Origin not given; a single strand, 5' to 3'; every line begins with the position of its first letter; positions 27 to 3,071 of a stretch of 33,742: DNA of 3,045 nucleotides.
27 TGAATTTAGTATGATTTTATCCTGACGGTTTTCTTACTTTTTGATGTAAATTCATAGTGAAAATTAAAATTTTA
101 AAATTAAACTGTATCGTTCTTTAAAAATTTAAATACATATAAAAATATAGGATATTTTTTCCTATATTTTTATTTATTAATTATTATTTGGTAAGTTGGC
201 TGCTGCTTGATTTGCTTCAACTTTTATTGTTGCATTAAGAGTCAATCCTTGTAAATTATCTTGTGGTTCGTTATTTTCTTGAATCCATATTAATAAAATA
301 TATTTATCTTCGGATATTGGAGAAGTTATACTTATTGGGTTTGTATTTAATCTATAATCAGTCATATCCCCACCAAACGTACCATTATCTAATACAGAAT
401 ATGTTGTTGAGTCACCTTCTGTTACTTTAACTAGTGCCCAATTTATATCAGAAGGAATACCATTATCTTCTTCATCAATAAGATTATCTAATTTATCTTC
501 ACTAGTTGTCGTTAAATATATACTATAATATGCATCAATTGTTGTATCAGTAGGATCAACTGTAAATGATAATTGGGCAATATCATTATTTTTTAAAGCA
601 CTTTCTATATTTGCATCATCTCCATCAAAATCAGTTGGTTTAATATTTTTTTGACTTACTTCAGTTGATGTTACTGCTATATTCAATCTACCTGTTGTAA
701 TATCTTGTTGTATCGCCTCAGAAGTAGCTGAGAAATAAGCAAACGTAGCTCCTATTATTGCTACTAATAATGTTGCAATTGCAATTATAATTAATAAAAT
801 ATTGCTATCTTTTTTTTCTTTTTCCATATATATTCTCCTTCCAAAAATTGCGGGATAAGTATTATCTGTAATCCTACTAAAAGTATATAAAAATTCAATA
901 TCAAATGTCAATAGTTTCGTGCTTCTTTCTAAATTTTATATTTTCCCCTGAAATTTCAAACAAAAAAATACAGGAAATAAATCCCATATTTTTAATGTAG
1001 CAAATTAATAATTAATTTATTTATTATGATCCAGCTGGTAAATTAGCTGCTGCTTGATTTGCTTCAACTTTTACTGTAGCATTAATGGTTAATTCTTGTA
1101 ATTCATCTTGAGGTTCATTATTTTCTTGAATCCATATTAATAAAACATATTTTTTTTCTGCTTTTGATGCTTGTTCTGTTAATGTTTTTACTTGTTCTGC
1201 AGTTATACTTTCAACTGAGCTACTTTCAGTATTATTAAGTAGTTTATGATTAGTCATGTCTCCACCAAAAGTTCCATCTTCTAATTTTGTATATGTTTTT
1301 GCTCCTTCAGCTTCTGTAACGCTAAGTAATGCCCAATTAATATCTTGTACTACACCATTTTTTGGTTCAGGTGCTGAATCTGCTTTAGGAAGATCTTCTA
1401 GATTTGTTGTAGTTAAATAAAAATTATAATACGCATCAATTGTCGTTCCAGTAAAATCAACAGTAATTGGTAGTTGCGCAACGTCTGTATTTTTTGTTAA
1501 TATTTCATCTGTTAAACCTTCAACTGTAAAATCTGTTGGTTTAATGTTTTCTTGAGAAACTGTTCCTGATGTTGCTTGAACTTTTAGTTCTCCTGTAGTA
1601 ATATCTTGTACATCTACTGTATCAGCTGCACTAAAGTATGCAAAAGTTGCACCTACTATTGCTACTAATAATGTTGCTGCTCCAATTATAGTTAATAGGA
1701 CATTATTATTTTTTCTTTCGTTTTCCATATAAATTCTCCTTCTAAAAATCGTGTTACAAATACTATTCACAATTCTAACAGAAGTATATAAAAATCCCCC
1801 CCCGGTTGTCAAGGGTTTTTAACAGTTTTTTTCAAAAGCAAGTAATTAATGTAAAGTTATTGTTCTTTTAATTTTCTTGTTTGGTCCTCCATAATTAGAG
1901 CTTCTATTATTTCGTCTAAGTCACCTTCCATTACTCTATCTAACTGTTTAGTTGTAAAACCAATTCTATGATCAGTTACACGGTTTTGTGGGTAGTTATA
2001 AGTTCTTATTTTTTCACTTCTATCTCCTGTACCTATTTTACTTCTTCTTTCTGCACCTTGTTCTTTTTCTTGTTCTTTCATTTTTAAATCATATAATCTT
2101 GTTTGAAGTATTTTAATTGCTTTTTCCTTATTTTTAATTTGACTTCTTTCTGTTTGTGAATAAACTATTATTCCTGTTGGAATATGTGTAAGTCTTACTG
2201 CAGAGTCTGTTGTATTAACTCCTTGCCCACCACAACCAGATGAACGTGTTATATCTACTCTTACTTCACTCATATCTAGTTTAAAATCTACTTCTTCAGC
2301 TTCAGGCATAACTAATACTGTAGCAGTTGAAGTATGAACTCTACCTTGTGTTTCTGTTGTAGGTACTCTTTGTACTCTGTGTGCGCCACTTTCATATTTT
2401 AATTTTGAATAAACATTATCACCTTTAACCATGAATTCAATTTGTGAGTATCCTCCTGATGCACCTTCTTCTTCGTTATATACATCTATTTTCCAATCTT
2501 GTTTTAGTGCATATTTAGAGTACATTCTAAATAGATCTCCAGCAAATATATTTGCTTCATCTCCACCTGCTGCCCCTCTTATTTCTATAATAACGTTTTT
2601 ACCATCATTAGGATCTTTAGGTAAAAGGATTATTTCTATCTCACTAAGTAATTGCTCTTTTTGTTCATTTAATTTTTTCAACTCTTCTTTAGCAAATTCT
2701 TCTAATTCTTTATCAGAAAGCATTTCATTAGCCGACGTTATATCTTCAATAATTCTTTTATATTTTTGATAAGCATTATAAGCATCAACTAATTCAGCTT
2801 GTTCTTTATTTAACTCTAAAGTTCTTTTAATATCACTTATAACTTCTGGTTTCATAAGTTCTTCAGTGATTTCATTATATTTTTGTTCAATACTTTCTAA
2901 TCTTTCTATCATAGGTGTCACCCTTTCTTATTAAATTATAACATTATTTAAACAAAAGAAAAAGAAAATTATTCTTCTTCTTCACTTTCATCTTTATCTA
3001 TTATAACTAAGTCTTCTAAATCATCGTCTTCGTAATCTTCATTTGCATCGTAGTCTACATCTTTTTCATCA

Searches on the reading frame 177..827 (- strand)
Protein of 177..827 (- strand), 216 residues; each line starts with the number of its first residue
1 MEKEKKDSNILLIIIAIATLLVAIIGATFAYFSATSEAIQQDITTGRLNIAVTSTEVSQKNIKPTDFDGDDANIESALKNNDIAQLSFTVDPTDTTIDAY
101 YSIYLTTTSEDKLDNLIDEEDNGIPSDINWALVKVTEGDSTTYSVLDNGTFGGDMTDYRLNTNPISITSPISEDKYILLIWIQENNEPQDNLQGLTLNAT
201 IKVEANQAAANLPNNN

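Call 8: search_protein_families(library=pfam, proteins=[window:177-827:-], max_evalue=0.1)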
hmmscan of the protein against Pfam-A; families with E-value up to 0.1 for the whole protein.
window:177-827:- (216 aa): 3 families
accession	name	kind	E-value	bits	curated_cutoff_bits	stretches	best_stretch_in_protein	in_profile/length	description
PF12389.13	Peptidase_M73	-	5.3e-08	33.4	22.5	1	15-68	10-64/196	Camelysin metallo-endopeptidase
PF11112.13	PyocinActivator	-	0.035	14.7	24.2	1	30-61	22-54/74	Pyocin activator protein PrtN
PF14869.12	DUF4488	-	0.088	13.2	27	0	53-97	64-108/123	Domain of unknown function (DUF4488)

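Call 9: search_protein_families(library=ncbifam, proteins=[window:177-827:-], max_evalue=0.1)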
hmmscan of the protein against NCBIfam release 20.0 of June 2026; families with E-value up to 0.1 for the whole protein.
window:177-827:- (216 aa): 3 families
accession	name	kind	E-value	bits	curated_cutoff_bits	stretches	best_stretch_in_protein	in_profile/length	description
TIGR04088.1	cognate_SipW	domain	1.2e-05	25.3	19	1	14-47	1-33/34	SipW-dependent-type signal peptide-containing protein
TIGR04089.1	exp_by_SipW_III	subfamily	0.013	15.6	60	1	15-57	11-53/179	alternate-type signal peptide domain-containing protein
NF006283.1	PRK08455.1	equivalog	0.041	13.5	187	1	3-42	12-51/182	flagellar basal body-associated protein FliL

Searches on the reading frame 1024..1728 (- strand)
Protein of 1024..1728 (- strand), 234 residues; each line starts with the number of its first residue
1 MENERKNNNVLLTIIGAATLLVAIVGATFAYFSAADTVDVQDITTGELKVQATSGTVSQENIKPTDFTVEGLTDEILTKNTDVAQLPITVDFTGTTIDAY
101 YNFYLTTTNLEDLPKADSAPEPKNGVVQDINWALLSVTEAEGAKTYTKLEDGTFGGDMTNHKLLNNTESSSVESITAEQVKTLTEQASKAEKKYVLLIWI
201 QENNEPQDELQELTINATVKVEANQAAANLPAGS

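Call 8: search_protein_families(library=pfam, proteins=[window:1024-1728:-], max_evalue=0.1)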
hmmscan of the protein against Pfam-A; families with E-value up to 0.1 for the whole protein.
window:1024-1728:- (234 aa): 3 families
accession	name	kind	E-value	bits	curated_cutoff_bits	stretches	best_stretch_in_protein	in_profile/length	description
PF12389.13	Peptidase_M73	-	8.2e-05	23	22.5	1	11-69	7-65/196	Camelysin metallo-endopeptidase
PF21238.2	Pus10_C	-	0.03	14.3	27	1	166-222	98-153/232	Pus10, C-terminal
PF02976.21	MutH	-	0.054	13.8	23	0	163-225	32-94/103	DNA mismatch repair enzyme MutH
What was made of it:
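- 1024..1728 (-): Gene B: a 234-aa exported TasA-like protein. The RBS AGGAG is at 1740-1736 and the ATG at 1728. PF12389 matches the N-terminus only, 23.0 bits against 22.5 (call 8).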

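Call 9: search_protein_families(library=ncbifam, proteins=[window:1024-1728:-], max_evalue=0.1)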
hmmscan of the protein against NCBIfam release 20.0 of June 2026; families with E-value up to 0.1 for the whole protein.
window:1024-1728:- (234 aa): 3 families
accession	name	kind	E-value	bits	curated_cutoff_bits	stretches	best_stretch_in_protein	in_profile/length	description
TIGR04088.1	cognate_SipW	domain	4e-06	26.8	19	1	14-48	1-34/34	SipW-dependent-type signal peptide-containing protein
TIGR04089.1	exp_by_SipW_III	subfamily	0.05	13.7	60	1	15-154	11-154/179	alternate-type signal peptide domain-containing protein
NF004067.0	PRK05580.1-4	equivalog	0.066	11.5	763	1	99-228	87-212/737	primosomal protein N'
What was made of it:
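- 1024..1728 (-): TIGR04088 SipW-type signal, 26.8 bits against a cutoff of 19 (call 9).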

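Call 11: find_encoding_contigs(protein=window:1024-1728:-, flank=3000, max_places=10)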
Protein window:1024-1728:- (234 aa): no gene with exactly this product is on record in the collection.

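Call 12: find_homologous_proteins(query=window:1024-1728:-, max_evalue=0.001)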
Query window:1024-1728:- (234 aa): 52 proteins with E <= 0.001 among 499 candidates.
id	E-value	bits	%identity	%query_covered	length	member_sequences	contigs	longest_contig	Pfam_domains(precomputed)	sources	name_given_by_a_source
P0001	1.7e-142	490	100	100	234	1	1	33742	-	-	-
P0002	4.3e-62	227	57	99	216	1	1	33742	PF12389.14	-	-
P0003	2.8e-57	212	54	100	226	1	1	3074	PF12389.14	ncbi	-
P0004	1.3e-34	138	45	95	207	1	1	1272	-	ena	-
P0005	7.9e-31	125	41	97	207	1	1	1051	PF12389.14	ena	-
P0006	3.5e-30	123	42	96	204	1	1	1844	-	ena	-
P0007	2.3e-29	120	41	96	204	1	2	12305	-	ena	-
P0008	5.1e-28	116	41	96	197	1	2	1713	-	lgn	-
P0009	5.4e-28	116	41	96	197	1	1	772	-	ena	-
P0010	5.0e-27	113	44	93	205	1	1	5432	-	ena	-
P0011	8.2e-26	109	40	95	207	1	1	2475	-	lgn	-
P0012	1.3e-25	108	39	96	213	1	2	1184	-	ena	-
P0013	2.0e-25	108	42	93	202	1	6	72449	-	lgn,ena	-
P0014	4.5e-24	103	40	93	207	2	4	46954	-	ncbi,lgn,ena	-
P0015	6.5e-24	103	40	95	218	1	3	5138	-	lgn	-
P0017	1.3e-19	89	36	67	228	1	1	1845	PF12389.14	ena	-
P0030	1.3e-13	69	32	97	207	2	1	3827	PF12389.14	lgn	-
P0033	2.0e-13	68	33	97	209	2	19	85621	PF12389.14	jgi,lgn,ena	-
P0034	3.6e-13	68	32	97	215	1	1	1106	PF12389.14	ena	-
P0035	8.6e-13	66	30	97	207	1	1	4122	PF12389.14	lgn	-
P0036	1.1e-12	66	33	97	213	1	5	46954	PF12389.14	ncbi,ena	-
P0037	1.1e-12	66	34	97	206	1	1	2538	PF12389.14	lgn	-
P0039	5.2e-12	64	32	97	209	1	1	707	PF12389.14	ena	-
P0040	8.1e-12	63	32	97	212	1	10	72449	PF12389.14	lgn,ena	-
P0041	2.5e-11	62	29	97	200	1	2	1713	PF12389.14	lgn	-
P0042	5.3e-11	61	32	97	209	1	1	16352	PF12389.14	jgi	-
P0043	8.2e-11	60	31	97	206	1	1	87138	PF12389.14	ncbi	-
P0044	9.7e-11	60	30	97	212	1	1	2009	PF12389.14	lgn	-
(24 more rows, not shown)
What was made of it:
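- Gene B is a singleton in 5.8 billion proteins (call 12).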

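Call 14: find_encoding_contigs(protein=P0003, flank=5000)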
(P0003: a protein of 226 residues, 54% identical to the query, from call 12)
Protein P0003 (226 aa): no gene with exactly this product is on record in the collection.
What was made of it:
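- Tried and rejected: An exact-protein lookup of gene B and of its nearest outside homologue P0003 found no contigs (calls 11, 14).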

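Call 17: find_encoding_contigs(protein=P0013, flank=3000, max_places=4)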
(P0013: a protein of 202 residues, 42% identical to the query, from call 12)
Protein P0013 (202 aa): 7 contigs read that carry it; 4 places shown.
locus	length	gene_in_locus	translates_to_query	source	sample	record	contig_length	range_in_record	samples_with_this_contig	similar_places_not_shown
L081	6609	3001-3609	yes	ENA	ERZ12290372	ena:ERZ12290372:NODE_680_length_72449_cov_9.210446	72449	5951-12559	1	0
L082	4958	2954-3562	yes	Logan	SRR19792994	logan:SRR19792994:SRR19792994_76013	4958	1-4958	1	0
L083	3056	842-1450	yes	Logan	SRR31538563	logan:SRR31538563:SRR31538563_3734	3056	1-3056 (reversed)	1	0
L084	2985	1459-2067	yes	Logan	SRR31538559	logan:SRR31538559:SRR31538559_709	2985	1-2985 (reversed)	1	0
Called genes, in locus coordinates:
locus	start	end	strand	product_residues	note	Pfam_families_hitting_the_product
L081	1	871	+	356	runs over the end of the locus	PF01519:DUF16 (faint), PF02646:RmuC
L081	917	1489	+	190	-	-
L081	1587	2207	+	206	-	PF12389:Peptidase_M73 (faint)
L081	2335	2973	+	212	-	PF12389:Peptidase_M73 (faint)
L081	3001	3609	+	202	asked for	-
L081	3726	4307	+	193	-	-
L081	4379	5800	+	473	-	PF00919:UPF0004, PF04055:Radical_SAM, PF01938:TRAM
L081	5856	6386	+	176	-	PF10628:CotE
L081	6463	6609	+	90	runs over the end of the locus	PF00886:Ribosomal_S16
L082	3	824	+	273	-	?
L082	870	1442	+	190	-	-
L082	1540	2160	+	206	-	PF12389:Peptidase_M73 (faint)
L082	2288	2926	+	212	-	PF12389:Peptidase_M73 (faint)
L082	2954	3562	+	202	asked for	-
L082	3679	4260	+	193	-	-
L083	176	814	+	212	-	PF12389:Peptidase_M73 (faint)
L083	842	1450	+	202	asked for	-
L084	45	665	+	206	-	PF12389:Peptidase_M73 (faint)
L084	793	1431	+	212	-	PF12389:Peptidase_M73 (faint)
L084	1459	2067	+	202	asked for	-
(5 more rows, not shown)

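Call 18: find_encoding_contigs(protein=P0007, flank=3000, max_places=4)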
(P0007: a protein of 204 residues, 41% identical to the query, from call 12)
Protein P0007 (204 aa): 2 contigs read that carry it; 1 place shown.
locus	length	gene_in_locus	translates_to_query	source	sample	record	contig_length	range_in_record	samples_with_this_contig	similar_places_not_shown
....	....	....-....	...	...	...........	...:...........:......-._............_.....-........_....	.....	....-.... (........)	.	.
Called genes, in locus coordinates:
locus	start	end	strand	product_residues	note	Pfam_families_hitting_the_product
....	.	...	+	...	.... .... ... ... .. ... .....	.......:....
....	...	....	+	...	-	-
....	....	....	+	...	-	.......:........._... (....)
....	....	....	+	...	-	-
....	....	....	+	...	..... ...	-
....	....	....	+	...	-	-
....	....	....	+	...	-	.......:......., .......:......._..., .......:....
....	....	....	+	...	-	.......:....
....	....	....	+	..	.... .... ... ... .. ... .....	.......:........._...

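Call 52: predict_structure(alignment_id=A2)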
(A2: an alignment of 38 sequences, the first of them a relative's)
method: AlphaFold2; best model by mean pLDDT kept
length: 234 residues; sequences in the alignment: 38
mean_pLDDT: 75.0   pTM: 0.69
mean pLDDT of the five models: 75.0, 74.7, 73.6, 73.4, 72.5
residues with pLDDT >= 90: 83; 70-90: 64; 50-70: 48; < 50: 39
segments of 3 or more residues with pLDDT < 50: 1-36
pLDDT, mean of each block of 10 residues (from residue 1): 41 39 41 48 70 82 92 91 94 83 86 63 81 95 93 90 73 58 58 95 90 87 80 60
secondary structure, 60 per line:
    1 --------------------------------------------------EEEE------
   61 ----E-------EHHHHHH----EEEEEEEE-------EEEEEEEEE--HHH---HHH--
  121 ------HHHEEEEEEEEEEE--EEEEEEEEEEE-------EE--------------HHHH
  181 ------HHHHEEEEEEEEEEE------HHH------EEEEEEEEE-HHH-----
elements in order: E51-54 H74-79 E84-91 E99-107 E130-140 E143-153 H177-180 H187-190 E191-201 E217-225

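Call 55: fold_search(model_id=the predicted structure, library=pdb)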
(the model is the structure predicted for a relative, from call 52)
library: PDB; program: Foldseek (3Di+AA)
matches with E <= 10: 848; with E <= 0.001: 1
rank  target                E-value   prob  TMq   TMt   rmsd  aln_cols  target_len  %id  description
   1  8aur_A                7.2e-04  1.00  0.40  0.40  12.7       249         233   13  Cryo-EM structure of a TasA fibre (released 2022-11-30)
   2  2zs6_B                1.7e-02  0.66  0.19  0.12  14.8       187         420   10  HA3 subcomponent of botulinum type C progenitor toxin (released 2008-09-16)
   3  5hly                  2.1e-02  0.77  0.26  0.21  10.7       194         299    9  Structure of Pro-Activin A Precursor at 2.3 A Resolution (released 2016-07-13)
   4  4lo7_A                2.5e-02  0.82  0.22  0.22  12.4       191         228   14  HA70(D3)-HA17-HA33 (released 2013-10-30)
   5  4lo7_E                2.5e-02  0.82  0.22  0.22  12.4       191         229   14  HA70(D3)-HA17-HA33 (released 2013-10-30)
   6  4lo8_A                2.5e-02  0.82  0.22  0.22  12.4       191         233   14  HA70(D3)-HA17 (released 2013-10-30)
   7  4lo4_B                2.6e-02  0.80  0.21  0.13  12.4       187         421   14  Apo HA-70 (released 2013-10-30)
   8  5ed8                  2.8e-02  0.60  0.26  0.25  11.2       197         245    7  Crystal structure of CC2-SUN of mouse SUN2 (released 2016-01-13)
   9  8tzs                  3.0e-02  0.33  0.24  0.14  12.5       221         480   11  Structure of human WLS (released 2023-10-18)
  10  1n12_A                3.5e-02  0.35  0.21  0.30  10.8       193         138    9  Crystal structure of the PapE (N-terminal-deleted) pilus subunit bound to a peptide corresponding to the N-terminal ex (released 2002-12-11)
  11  4n8p                  3.7e-02  0.41  0.18  0.31  14.6       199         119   11  Crystal structure of a strand swapped CTLA-4 from Duckbill Platypus [PSI-NYSGRC-012711] (released 2013-10-30)
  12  4qd2_A                3.9e-02  0.51  0.19  0.20  16.1       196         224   11  Molecular basis for disruption of E-cadherin adhesion by botulinum neurotoxin A complex (released 2014-06-25)
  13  6swh_E                4.4e-02  0.57  0.27  0.37  11.2       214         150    8  Crystal structure of the ternary complex between the type 1 pilus proteins FimC, FimI and FimA from E. coli (released 2020-10-07)
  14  4dxt                  4.6e-02  0.66  0.24  0.27   7.9       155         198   12  Human SUN2 (AA 522-717) (released 2012-06-06)
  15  3wov                  4.6e-02  0.05  0.09  0.06  17.7       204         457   10  Crystal structure of the C-terminal globular domain of oligosaccharyltransferase (PaAglB-L, Q9V250_PYRAB, PAB2202) from  (released 2014-01-22)
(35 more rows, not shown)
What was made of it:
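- On Promoter-spacer homopolymer contingency (phase-variable) locus: SipW-type signal peptide (call 9) and a TasA-fibre fold hit (call 55).
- Exported TasA-like product: calls 8, 9, 52, 55.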

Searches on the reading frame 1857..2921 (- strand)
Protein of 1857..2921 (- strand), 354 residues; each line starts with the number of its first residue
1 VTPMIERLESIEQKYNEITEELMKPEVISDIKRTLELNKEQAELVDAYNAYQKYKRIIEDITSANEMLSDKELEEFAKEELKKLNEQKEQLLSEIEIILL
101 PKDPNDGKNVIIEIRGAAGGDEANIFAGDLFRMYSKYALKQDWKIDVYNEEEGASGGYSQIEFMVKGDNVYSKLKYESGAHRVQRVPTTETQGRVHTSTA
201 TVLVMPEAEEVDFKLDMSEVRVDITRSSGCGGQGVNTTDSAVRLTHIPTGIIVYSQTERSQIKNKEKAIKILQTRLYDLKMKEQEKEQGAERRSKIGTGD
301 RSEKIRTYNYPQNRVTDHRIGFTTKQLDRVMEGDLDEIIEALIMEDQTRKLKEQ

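Call 8: search_protein_families(library=pfam, proteins=[window:1857-2921:-], max_evalue=0.1)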
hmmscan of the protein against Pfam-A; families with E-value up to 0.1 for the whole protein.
window:1857-2921:- (354 aa): 6 families
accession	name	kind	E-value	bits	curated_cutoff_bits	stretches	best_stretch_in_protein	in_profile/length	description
PF03462.23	PCRF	-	9.1e-71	238.1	24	1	11-202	1-194/194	PCRF domain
PF00472.26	RF-1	-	3.4e-40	137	35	1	210-319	2-116/116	RF-1 domain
PF16326.10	ABC_tran_CTD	-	0.011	16.4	32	1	6-48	15-57/69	ABC transporter C-terminal domain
PF08391.16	Ly49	-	0.012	16.5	31.5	1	36-108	31-103/119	Ly49-like protein, N-terminal region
PF14203.11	TTRAP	-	0.033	14.8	27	1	46-97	10-60/62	Putative transposon-transfer assisting protein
PF09733.14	VEFS-Box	-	0.041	14.2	23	1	7-83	33-111/137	VEFS-Box of polycomb protein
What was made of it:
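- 1857..2921 (-): prfA (release factor 1). It ends 45 nt upstream of the -35. Call 8 (PCRF and RF-1 domains).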

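Call 13: find_related_loci(query=window:1857-2921:-, collection=genome_contigs, flank=5000)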
Query window:1857-2921:- (354 aa) in genome_contigs; peptide patterns used: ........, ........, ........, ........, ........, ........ (x = any residue, [..] = any of these).
599 stretches matched a pattern (row limit reached: there are more); 413 encode a relative of the query (tblastn E <= 1e-3); the best 80 are kept; 80 distinct loci.
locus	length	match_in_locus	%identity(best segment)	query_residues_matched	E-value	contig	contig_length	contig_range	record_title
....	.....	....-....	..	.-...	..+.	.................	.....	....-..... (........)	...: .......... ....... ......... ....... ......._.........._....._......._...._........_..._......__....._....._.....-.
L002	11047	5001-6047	81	4-352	0e+0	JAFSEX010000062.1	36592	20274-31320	MAG: Bacilli bacterium isolate RGIG3080 Goat_Rectum-5__c597476, whole genome shotgun sequence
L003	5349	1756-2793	82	4-349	0e+0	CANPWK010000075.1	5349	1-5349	MAG: uncultured Bacilli bacterium isolate Lapin-004__bin18 genome assembly, contig: Lapin-004__NODE_20951_length_5349_co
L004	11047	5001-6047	82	4-352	0e+0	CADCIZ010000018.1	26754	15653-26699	MAG: uncultured Erysipelotrichaceae bacterium isolate RUG14702 genome assembly, contig: RUG14702_asm_18, whole genome sh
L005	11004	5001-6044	82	4-351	0e+0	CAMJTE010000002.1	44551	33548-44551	MAG: uncultured Bacillales bacterium isolate SRR12081298_bin.74_metaWRAP_v1.3_MAG genome assembly, contig: ERZ12289774.8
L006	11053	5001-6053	71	4-354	4e-172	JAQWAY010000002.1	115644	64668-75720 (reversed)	MAG: Bacilli bacterium isolate STF2_207 NODE_193_length_115644_cov_17.007679_Sandtown_F2, whole genome shotgun sequence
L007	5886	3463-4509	72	4-352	3e-174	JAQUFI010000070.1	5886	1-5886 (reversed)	MAG: Bacilli bacterium isolate STCSWMC_198 NODE_47429_length_5886_cov_3.433756_ST_CSWMC, whole genome shotgun sequence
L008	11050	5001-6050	71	4-353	4e-166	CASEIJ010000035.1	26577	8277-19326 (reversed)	uncultured Mycoplasmatota bacterium isolate SI.T10.metabat-bins.87 genome assembly, contig: SI.T10.metabat-bins.87.fa_k1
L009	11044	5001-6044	72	4-351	4e-161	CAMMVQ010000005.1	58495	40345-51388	MAG: uncultured Mollicutes bacterium isolate ERR7167064_bin.22_MetaWRAP_v1.1_MAG genome assembly, contig: NODE_147_lengt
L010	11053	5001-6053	68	1-351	1e-160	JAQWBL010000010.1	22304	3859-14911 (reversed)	MAG: Bacilli bacterium isolate STF2_219 NODE_5546_length_22304_cov_5.318483_Sandtown_F2, whole genome shotgun sequence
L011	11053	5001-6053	67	1-351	7e-159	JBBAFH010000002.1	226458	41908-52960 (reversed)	MAG: Bacilli bacterium isolate SO_2017_LW2_38 scaffold_72_c1_LW138R_2017, whole genome shotgun sequence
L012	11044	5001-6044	65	4-351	3e-158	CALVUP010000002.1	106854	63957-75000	MAG: uncultured Bacilli bacterium isolate BRZ_NL__bin59 genome assembly, contig: BRZ_NL__NODE_239_length_106854_cov_6.64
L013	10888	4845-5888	67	4-351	7e-155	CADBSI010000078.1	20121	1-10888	MAG: uncultured Erysipelotrichaceae bacterium isolate RUG14259 genome assembly, contig: RUG14259_asm_78, whole genome sh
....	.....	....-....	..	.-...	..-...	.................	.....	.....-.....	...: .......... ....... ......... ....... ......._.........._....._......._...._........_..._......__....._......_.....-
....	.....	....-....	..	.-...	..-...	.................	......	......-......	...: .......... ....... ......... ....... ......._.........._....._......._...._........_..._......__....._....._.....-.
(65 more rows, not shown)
